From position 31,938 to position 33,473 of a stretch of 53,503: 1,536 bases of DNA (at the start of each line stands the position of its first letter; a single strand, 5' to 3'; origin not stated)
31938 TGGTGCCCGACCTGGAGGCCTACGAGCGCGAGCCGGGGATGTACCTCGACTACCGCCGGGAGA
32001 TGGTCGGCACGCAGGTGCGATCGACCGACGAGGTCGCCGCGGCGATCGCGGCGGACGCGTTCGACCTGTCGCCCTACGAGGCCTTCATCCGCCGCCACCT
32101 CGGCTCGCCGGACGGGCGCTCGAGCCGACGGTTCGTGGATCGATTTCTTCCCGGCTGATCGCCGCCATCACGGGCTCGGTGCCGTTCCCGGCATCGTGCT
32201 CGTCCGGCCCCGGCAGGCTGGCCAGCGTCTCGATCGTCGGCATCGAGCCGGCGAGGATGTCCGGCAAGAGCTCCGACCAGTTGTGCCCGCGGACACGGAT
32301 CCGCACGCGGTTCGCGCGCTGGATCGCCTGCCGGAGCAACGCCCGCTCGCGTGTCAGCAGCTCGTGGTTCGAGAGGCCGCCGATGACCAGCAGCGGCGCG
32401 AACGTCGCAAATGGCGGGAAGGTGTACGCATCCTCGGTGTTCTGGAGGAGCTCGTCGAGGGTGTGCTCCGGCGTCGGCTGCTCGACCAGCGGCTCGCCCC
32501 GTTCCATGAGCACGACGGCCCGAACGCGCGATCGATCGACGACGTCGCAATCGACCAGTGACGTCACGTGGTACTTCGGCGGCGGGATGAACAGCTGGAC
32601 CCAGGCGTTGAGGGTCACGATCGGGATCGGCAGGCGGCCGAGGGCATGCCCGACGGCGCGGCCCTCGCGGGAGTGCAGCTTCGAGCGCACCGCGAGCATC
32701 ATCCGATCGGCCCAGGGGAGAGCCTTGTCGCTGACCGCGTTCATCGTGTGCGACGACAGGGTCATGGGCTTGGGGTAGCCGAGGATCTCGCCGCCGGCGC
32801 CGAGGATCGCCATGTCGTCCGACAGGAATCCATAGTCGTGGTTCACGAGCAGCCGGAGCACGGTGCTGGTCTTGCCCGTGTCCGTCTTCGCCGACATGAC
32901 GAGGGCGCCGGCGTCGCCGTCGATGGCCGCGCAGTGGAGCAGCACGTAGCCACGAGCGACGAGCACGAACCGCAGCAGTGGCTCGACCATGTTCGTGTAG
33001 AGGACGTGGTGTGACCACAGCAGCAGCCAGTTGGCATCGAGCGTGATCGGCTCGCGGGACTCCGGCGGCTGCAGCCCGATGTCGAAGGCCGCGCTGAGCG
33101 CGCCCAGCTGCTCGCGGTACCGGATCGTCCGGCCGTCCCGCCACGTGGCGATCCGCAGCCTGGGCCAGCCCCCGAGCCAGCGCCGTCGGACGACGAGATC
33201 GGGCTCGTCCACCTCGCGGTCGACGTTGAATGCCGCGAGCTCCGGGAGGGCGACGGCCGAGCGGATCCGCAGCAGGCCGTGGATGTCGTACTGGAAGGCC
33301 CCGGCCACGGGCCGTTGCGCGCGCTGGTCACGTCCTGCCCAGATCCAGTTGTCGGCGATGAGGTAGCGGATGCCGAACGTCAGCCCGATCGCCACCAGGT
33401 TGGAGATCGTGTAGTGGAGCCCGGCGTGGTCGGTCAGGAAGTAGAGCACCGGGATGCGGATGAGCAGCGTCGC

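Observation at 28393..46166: Non-textbook ribitol-phosphate glycopolymer (teichoic-acid or capsule-like) synthesis and export island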

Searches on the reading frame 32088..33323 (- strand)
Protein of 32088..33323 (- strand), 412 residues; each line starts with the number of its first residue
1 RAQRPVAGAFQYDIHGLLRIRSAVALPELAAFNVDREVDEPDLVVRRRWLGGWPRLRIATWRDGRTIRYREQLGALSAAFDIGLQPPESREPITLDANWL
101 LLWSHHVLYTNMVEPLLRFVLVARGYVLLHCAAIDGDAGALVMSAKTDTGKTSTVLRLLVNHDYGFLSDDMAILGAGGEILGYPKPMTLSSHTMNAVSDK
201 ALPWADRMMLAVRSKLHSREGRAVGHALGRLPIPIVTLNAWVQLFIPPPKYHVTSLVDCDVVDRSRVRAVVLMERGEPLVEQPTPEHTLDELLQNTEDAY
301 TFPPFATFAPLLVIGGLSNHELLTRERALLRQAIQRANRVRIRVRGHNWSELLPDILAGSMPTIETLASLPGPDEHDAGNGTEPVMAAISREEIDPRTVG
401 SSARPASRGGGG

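Call 25: search_solved_structures(query=window:32088-33323:-, max_evalue=10, show_alignments=2)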
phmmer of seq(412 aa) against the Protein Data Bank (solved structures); distinct sequences matched with E-value up to 10: 0.
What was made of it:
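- On HPr kinase/phosphorylase: There is no PDB sequence hit (call 25).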

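Call 29: search_protein_families(library=pfam, proteins=[window:32088-33320:-], max_evalue=1)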
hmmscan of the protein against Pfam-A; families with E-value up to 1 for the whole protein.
window:32088-33320:- (411 aa): 1 family
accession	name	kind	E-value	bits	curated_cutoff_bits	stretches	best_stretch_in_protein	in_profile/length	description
PF21022.2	Rap-GAP_dimer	-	0.16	12.8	27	0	131-164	18-51/106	Rap/Ran-GAP protein dimerization domain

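Call 40: search_protein_representatives(protein=window:32088-33320:-)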
Query: 411 residues. Proteins with E-value up to 0.001 (for the whole library): 888; up to 1e-10: 309; up to 1e-30: 136. The best 150 are listed.
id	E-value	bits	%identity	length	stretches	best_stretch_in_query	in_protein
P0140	5.4e-165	565.8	68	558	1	2-383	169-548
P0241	2.4e-97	343.0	50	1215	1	6-359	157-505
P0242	8.8e-94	331.3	68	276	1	111-319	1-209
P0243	4.1e-92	325.8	48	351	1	10-359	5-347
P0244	1.7e-90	320.4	49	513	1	3-353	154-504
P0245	3.0e-90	319.6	46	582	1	8-370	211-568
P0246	4.1e-81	289.5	44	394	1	8-359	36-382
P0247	3.5e-79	283.2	43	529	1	9-379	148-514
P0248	4.1e-79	282.9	46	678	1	10-354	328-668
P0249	4.3e-79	282.9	51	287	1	107-374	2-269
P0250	4.2e-77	276.3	44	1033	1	8-356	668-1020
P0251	1.3e-76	274.8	42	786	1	3-376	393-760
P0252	2.9e-76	273.6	40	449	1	9-361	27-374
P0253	5.1e-75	269.5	44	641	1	7-357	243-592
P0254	8.7e-74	265.4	41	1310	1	8-357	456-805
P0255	1.1e-72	261.7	44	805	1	9-359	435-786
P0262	2.1e-67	244.4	42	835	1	9-359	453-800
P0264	5.2e-67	243.1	40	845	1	9-358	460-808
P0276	5.4e-63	229.9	39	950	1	8-357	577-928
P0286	4.1e-61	223.7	40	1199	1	8-366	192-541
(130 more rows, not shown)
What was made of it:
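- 32085..33797 (-): GtrA (4 TM) fused to domain X, a cytoplasmic PEPCK/HprK-like P-loop phosphotransferase-like domain. 888 representative relatives (call 40).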

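Call 41: search_protein_families(library=pfam, proteins=[P0241, P0250, P0251, P0254, P0255, P0262, P0264, P0276, P0286, P0248], max_evalue=0.001)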
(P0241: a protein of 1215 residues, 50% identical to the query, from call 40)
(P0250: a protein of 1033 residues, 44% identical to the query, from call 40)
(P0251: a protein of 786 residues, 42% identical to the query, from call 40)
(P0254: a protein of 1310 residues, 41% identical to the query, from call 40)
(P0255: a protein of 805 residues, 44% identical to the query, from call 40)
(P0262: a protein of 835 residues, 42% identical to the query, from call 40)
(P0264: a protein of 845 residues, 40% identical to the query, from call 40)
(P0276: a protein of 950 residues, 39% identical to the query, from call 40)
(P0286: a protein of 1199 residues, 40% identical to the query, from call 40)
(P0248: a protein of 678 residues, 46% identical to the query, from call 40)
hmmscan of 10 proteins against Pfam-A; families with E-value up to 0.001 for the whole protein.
P0241 (1215 aa): 3 families
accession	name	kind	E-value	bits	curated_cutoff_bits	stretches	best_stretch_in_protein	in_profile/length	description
PF13231.12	PMT_2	-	1.8e-17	64.4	26.1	1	737-885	2-150/160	Dolichyl-phosphate-mannose-protein mannosyltransferase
PF04138.20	GtrA_DPMS_TM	-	5.1e-17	62.6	26.1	1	22-139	1-117/117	GtrA/DPMS, transmembrane domain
PF02366.24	PMT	-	4e-09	36.8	22.7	1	741-864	66-197/245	Dolichyl-phosphate-mannose-protein mannosyltransferase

P0250 (1033 aa): 4 families
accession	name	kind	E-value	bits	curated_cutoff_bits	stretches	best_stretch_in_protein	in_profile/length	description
PF04138.20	GtrA_DPMS_TM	-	2.2e-21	76.7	26.1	1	530-646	1-117/117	GtrA/DPMS, transmembrane domain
PF00535.33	Glycos_transf_2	-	1.5e-20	74.2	23.3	1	15-140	1-124/168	Glycosyl transferase family 2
PF13641.12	Glyco_tranf_2_3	-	1.8e-06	28.5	27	1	14-182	3-170/230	Glycosyltransferase like family 2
PF07475.17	Hpr_kinase_C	-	4.4e-05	23.5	33.3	1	790-840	7-56/171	HPr Serine kinase C-terminal domain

P0251 (786 aa): 3 families
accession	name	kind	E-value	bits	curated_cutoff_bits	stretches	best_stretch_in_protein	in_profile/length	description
PF00535.33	Glycos_transf_2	-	6e-21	75.5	23.3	1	30-200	1-164/168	Glycosyl transferase family 2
PF04138.20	GtrA_DPMS_TM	-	1.1e-17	64.8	26.1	1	274-389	1-116/117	GtrA/DPMS, transmembrane domain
PF13641.12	Glyco_tranf_2_3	-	5.2e-07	30.3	27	1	29-131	3-105/230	Glycosyltransferase like family 2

P0254 (1310 aa): 5 families
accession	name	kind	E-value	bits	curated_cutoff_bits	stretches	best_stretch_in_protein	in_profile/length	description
PF00535.33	Glycos_transf_2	-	3.3e-24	86.1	23.3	1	44-177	1-130/168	Glycosyl transferase family 2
PF13231.12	PMT_2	-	1e-20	75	26.1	1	953-1104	2-153/160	Dolichyl-phosphate-mannose-protein mannosyltransferase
PF04138.20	GtrA_DPMS_TM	-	2.4e-12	47.5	26.1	1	301-415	2-117/117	GtrA/DPMS, transmembrane domain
PF02366.24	PMT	-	3.5e-08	33.7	22.7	1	968-1078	79-196/245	Dolichyl-phosphate-mannose-protein mannosyltransferase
PF13641.12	Glyco_tranf_2_3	-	5.3e-08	33.6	27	1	41-142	1-103/230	Glycosyltransferase like family 2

P0255 (805 aa): 3 families
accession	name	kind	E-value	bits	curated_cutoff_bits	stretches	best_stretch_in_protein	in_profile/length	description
PF00535.33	Glycos_transf_2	-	2.3e-21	76.9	23.3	1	32-157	1-122/168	Glycosyl transferase family 2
PF04138.20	GtrA_DPMS_TM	-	2.3e-15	57.3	26.1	1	274-388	2-116/117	GtrA/DPMS, transmembrane domain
PF13641.12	Glyco_tranf_2_3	-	5.3e-05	23.8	27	1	29-150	1-123/230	Glycosyltransferase like family 2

P0262 (835 aa): 4 families
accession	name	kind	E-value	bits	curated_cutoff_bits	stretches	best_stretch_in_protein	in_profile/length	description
PF00535.33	Glycos_transf_2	-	9.6e-26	91.1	23.3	1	44-213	1-164/168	Glycosyl transferase family 2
PF04138.20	GtrA_DPMS_TM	-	8.1e-17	61.9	26.1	1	286-401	2-117/117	GtrA/DPMS, transmembrane domain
PF13641.12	Glyco_tranf_2_3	-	3.9e-07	30.8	27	1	43-149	3-111/230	Glycosyltransferase like family 2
PF07475.17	Hpr_kinase_C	-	0.00065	19.7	33.3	0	567-615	7-54/171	HPr Serine kinase C-terminal domain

P0264 (845 aa): 3 families
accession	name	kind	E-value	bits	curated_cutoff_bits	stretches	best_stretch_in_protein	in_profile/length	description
PF00535.33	Glycos_transf_2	-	3.5e-22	79.5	23.3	1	54-199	1-142/168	Glycosyl transferase family 2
PF04138.20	GtrA_DPMS_TM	-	3.8e-13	50.1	26.1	1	310-423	2-116/117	GtrA/DPMS, transmembrane domain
PF13641.12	Glyco_tranf_2_3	-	7.4e-06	26.6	27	1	53-169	3-120/230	Glycosyltransferase like family 2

P0276 (950 aa): 4 families
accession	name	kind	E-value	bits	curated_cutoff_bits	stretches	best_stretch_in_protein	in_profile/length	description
PF00535.33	Glycos_transf_2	-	2.4e-23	83.4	23.3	1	187-356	1-164/168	Glycosyl transferase family 2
PF04138.20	GtrA_DPMS_TM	-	1.2e-19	71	26.1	1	423-540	1-117/117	GtrA/DPMS, transmembrane domain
PF12804.13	NTP_transf_3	-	1.4e-06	29.1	27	1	240-330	58-146/160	MobA-like NTP transferase domain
PF13641.12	Glyco_tranf_2_3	-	0.00089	19.8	27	0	186-289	3-107/230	Glycosyltransferase like family 2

P0286 (1199 aa): 3 families
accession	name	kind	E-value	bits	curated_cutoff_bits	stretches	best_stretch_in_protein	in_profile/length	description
PF04138.20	GtrA_DPMS_TM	-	7.9e-19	68.4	26.1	1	67-182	1-117/117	GtrA/DPMS, transmembrane domain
PF02366.24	PMT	-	1.9e-14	54.3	22.7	1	645-805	71-244/245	Dolichyl-phosphate-mannose-protein mannosyltransferase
PF13231.12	PMT_2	-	1.7e-13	51.5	26.1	1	640-790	6-156/160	Dolichyl-phosphate-mannose-protein mannosyltransferase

P0248 (678 aa): 1 family
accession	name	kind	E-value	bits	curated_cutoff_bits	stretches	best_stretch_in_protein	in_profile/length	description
PF04138.20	GtrA_DPMS_TM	-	5.7e-16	59.2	26.1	1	187-304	1-117/117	GtrA/DPMS, transmembrane domain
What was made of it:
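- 32085..33797 (-): Fusions GT2-GtrA-X, GtrA-X-PMT_2 and GT2-GtrA-X-PMT_2 (call 41).
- On Three-component transmembrane glycosylation system: Fusion proteins link all three (call 41).
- On HPr kinase/phosphorylase: Relatives score 23.5 bits against 33.3 (call 41).
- Fusions link GT2, GtrA, X and GT-C in single polypeptides (call 41).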

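Call 78: list_cluster_members(proteins=[P0241, P0243, P0245, P0250, P0251, P0254, P0255, P0262, P0276, P0286])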
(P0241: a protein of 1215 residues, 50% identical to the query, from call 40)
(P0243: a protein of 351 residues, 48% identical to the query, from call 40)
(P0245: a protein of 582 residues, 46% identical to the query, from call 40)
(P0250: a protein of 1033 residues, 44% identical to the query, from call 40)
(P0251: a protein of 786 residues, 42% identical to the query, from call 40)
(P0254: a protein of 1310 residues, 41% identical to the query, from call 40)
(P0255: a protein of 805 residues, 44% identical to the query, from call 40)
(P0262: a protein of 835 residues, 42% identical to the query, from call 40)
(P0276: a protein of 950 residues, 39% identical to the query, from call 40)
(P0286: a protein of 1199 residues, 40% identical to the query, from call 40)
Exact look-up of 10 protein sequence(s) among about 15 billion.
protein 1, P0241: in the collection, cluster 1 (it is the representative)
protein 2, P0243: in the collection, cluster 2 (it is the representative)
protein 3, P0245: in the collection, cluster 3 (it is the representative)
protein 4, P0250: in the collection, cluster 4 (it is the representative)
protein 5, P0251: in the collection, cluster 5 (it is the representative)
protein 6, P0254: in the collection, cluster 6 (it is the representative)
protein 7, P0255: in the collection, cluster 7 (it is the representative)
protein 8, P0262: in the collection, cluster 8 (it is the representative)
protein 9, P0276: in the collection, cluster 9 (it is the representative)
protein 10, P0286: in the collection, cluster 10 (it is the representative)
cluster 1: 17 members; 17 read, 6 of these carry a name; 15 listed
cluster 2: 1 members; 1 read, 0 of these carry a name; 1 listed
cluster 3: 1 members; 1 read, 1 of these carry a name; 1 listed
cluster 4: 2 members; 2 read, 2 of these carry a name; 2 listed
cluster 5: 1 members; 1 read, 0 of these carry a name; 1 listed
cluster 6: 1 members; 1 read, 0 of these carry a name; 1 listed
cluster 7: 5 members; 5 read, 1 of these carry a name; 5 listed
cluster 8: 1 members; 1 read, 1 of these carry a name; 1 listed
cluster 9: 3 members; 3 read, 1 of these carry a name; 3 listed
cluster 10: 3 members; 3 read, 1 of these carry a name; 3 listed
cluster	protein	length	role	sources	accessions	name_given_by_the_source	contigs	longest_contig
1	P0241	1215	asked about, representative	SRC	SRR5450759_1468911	-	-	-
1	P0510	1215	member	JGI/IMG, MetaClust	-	\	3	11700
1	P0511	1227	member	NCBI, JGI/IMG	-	putative flippase GtrA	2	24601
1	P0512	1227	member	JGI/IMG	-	putative flippase GtrA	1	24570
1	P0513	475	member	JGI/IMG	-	hypothetical protein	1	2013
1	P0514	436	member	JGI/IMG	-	hypothetical protein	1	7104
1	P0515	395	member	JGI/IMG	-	hypothetical protein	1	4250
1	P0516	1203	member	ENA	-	-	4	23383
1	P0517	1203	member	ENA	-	-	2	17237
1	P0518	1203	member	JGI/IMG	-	-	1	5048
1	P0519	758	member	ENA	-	-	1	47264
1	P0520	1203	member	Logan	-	-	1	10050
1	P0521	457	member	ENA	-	-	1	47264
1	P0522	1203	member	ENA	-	-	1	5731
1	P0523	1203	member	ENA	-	-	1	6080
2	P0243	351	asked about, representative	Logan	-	-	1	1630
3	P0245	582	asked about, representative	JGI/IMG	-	dolichol-phosphate mannosyltransferase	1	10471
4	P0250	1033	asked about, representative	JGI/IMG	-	putative flippase GtrA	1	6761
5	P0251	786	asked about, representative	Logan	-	-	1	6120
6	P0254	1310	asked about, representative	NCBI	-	-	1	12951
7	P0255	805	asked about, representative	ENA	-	-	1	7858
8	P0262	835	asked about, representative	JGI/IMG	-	glycosyltransferase involved in cell wall biosynthesis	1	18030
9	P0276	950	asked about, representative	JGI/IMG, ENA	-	-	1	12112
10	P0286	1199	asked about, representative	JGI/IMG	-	putative flippase GtrA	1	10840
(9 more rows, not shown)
